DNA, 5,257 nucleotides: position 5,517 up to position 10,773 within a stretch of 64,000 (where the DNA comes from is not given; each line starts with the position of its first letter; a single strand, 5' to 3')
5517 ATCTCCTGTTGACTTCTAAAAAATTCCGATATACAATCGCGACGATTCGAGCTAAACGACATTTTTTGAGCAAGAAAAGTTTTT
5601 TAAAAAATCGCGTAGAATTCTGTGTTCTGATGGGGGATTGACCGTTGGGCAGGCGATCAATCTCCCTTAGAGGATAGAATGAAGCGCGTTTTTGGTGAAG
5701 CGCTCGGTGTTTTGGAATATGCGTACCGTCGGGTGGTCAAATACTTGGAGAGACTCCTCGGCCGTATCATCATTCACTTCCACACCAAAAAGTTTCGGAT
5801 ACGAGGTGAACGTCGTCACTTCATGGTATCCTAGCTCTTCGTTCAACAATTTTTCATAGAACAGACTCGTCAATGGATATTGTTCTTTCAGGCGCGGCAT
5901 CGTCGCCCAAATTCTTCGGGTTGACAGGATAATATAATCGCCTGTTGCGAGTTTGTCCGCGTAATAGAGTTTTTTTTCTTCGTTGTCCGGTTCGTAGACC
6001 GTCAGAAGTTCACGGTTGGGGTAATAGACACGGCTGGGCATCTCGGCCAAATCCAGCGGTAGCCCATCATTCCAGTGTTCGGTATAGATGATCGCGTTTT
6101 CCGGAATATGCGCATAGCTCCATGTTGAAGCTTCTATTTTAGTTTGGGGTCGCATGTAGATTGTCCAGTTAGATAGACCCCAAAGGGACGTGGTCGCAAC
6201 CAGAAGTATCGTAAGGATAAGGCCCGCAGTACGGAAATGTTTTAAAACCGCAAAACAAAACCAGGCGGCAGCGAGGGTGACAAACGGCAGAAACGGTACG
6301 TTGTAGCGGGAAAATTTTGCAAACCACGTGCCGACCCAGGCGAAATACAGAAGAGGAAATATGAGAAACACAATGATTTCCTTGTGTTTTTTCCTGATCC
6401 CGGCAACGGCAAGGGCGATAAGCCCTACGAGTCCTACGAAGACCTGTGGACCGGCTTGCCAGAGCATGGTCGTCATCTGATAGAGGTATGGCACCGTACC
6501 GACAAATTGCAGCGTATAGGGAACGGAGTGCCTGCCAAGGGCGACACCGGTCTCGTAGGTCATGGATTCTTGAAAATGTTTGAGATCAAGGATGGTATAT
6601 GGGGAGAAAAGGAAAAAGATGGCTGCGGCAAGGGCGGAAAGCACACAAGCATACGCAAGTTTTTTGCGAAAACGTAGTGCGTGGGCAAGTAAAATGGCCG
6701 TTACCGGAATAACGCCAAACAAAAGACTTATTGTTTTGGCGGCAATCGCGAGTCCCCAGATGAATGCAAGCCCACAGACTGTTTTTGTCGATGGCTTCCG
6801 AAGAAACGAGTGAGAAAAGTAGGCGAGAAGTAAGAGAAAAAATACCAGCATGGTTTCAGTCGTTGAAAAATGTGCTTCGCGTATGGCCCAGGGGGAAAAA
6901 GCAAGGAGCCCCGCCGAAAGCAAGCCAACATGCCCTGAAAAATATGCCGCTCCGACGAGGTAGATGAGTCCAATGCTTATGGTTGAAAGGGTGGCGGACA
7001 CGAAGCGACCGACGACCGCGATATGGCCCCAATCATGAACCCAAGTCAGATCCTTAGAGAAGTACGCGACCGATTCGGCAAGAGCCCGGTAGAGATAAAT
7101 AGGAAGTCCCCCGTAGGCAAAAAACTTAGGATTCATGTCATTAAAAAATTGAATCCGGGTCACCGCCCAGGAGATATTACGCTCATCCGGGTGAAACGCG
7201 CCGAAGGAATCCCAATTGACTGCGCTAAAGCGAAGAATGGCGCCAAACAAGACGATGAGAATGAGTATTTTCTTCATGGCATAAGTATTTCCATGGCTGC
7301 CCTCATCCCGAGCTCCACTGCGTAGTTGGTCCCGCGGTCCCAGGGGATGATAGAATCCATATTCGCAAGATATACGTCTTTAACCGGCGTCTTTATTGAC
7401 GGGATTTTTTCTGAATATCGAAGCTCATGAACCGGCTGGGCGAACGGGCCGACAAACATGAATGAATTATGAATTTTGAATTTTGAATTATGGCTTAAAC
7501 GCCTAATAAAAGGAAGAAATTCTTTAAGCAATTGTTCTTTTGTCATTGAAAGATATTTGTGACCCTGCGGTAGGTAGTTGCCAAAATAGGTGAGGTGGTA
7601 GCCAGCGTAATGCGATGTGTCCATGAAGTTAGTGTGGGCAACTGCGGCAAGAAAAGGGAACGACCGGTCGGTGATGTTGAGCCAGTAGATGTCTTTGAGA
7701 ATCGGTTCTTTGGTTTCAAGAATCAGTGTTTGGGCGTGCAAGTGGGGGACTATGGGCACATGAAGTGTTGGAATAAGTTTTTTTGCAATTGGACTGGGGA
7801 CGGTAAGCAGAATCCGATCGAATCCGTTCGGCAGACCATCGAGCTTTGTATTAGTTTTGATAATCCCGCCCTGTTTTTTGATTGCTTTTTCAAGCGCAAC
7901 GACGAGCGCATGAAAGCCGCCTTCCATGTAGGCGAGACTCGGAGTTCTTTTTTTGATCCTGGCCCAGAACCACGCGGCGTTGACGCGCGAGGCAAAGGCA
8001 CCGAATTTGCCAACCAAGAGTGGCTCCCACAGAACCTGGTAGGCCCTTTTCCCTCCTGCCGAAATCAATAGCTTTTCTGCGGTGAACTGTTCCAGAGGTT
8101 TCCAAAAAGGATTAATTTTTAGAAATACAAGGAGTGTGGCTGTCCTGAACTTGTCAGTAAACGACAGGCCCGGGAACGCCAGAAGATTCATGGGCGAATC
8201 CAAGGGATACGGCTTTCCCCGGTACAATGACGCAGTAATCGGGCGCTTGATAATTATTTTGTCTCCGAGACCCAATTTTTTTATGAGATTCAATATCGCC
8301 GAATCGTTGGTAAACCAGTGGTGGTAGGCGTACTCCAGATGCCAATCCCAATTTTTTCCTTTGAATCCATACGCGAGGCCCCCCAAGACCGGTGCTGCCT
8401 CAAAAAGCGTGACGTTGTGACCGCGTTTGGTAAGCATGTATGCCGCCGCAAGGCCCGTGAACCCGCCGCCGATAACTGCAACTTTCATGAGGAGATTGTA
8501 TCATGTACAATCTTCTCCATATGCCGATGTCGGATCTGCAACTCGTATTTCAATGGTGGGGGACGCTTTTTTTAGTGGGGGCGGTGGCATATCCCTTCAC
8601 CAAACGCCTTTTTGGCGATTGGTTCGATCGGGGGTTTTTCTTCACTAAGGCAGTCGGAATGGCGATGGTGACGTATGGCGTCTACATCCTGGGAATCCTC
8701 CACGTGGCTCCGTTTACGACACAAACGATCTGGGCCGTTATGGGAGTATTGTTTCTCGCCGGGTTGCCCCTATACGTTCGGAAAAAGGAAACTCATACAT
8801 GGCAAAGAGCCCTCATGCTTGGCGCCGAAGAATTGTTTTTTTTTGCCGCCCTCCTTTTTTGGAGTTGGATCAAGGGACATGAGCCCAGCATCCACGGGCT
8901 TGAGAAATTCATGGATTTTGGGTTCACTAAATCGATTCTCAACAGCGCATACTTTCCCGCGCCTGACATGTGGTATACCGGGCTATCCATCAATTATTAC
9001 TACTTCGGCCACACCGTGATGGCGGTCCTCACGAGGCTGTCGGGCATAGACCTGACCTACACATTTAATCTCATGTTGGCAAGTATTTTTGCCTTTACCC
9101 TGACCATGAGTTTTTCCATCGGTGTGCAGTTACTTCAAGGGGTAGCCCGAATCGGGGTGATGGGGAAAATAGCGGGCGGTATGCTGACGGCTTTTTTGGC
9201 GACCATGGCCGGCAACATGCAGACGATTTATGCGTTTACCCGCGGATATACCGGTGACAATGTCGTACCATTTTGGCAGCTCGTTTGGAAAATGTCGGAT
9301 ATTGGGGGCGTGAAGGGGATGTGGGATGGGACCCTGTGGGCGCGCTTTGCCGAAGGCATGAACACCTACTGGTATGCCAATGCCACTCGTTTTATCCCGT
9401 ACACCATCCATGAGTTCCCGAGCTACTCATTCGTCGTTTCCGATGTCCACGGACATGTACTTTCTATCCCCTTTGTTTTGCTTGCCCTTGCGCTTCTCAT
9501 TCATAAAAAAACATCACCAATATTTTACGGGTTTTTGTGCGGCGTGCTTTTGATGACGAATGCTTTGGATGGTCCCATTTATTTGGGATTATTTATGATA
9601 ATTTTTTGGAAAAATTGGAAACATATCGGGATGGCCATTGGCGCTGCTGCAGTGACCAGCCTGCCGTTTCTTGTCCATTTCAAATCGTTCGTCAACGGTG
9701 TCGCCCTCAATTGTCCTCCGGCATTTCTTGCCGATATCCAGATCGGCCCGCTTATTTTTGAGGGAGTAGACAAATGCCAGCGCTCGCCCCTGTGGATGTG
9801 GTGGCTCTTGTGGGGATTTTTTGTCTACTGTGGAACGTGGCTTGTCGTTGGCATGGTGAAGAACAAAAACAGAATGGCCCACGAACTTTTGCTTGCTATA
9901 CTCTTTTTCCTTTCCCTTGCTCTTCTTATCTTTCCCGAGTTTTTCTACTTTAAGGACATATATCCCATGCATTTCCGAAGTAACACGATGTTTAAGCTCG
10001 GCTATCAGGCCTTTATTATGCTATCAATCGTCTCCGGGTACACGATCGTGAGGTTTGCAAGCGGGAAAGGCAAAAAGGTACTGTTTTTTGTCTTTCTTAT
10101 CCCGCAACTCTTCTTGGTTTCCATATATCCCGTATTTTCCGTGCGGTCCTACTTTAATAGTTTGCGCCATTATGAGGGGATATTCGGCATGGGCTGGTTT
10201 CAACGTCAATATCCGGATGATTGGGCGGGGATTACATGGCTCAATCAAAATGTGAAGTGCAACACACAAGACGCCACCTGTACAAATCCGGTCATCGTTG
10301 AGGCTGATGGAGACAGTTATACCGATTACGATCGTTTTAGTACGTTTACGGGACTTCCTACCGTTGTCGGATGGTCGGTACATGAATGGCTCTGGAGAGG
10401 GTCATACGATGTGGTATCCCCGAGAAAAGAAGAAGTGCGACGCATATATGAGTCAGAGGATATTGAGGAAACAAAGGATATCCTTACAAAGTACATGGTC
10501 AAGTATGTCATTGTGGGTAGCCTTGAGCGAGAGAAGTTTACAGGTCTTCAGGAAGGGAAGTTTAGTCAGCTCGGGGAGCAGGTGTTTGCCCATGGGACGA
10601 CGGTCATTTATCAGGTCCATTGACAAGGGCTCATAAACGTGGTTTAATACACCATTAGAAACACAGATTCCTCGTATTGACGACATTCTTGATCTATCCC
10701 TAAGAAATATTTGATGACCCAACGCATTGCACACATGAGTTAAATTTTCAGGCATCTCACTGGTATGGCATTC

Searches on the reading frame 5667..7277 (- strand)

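Call 86: search_protein_families(library=pfam, proteins=[window:5667-7277:-], max_evalue=0.00001)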
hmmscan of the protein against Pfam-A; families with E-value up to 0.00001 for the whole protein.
window:5667-7277:- (536 aa): 1 family
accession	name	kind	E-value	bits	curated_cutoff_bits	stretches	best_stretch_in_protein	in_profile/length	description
PF13231.12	PMT_2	-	1.4e-12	48.6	26.1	1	88-220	22-155/160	Dolichyl-phosphate-mannose-protein mannosyltransferase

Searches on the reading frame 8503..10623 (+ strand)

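Call 86: search_protein_families(library=pfam, proteins=[window:8503-10623:+], max_evalue=0.00001)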
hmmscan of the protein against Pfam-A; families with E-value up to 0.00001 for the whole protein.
window:8503-10623:+ (706 aa): 1 family
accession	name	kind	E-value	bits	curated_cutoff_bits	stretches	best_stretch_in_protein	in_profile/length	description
PF10060.15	DUF2298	-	1.8e-83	281.6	27.8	2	56-458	2-394/488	Uncharacterized membrane protein (DUF2298)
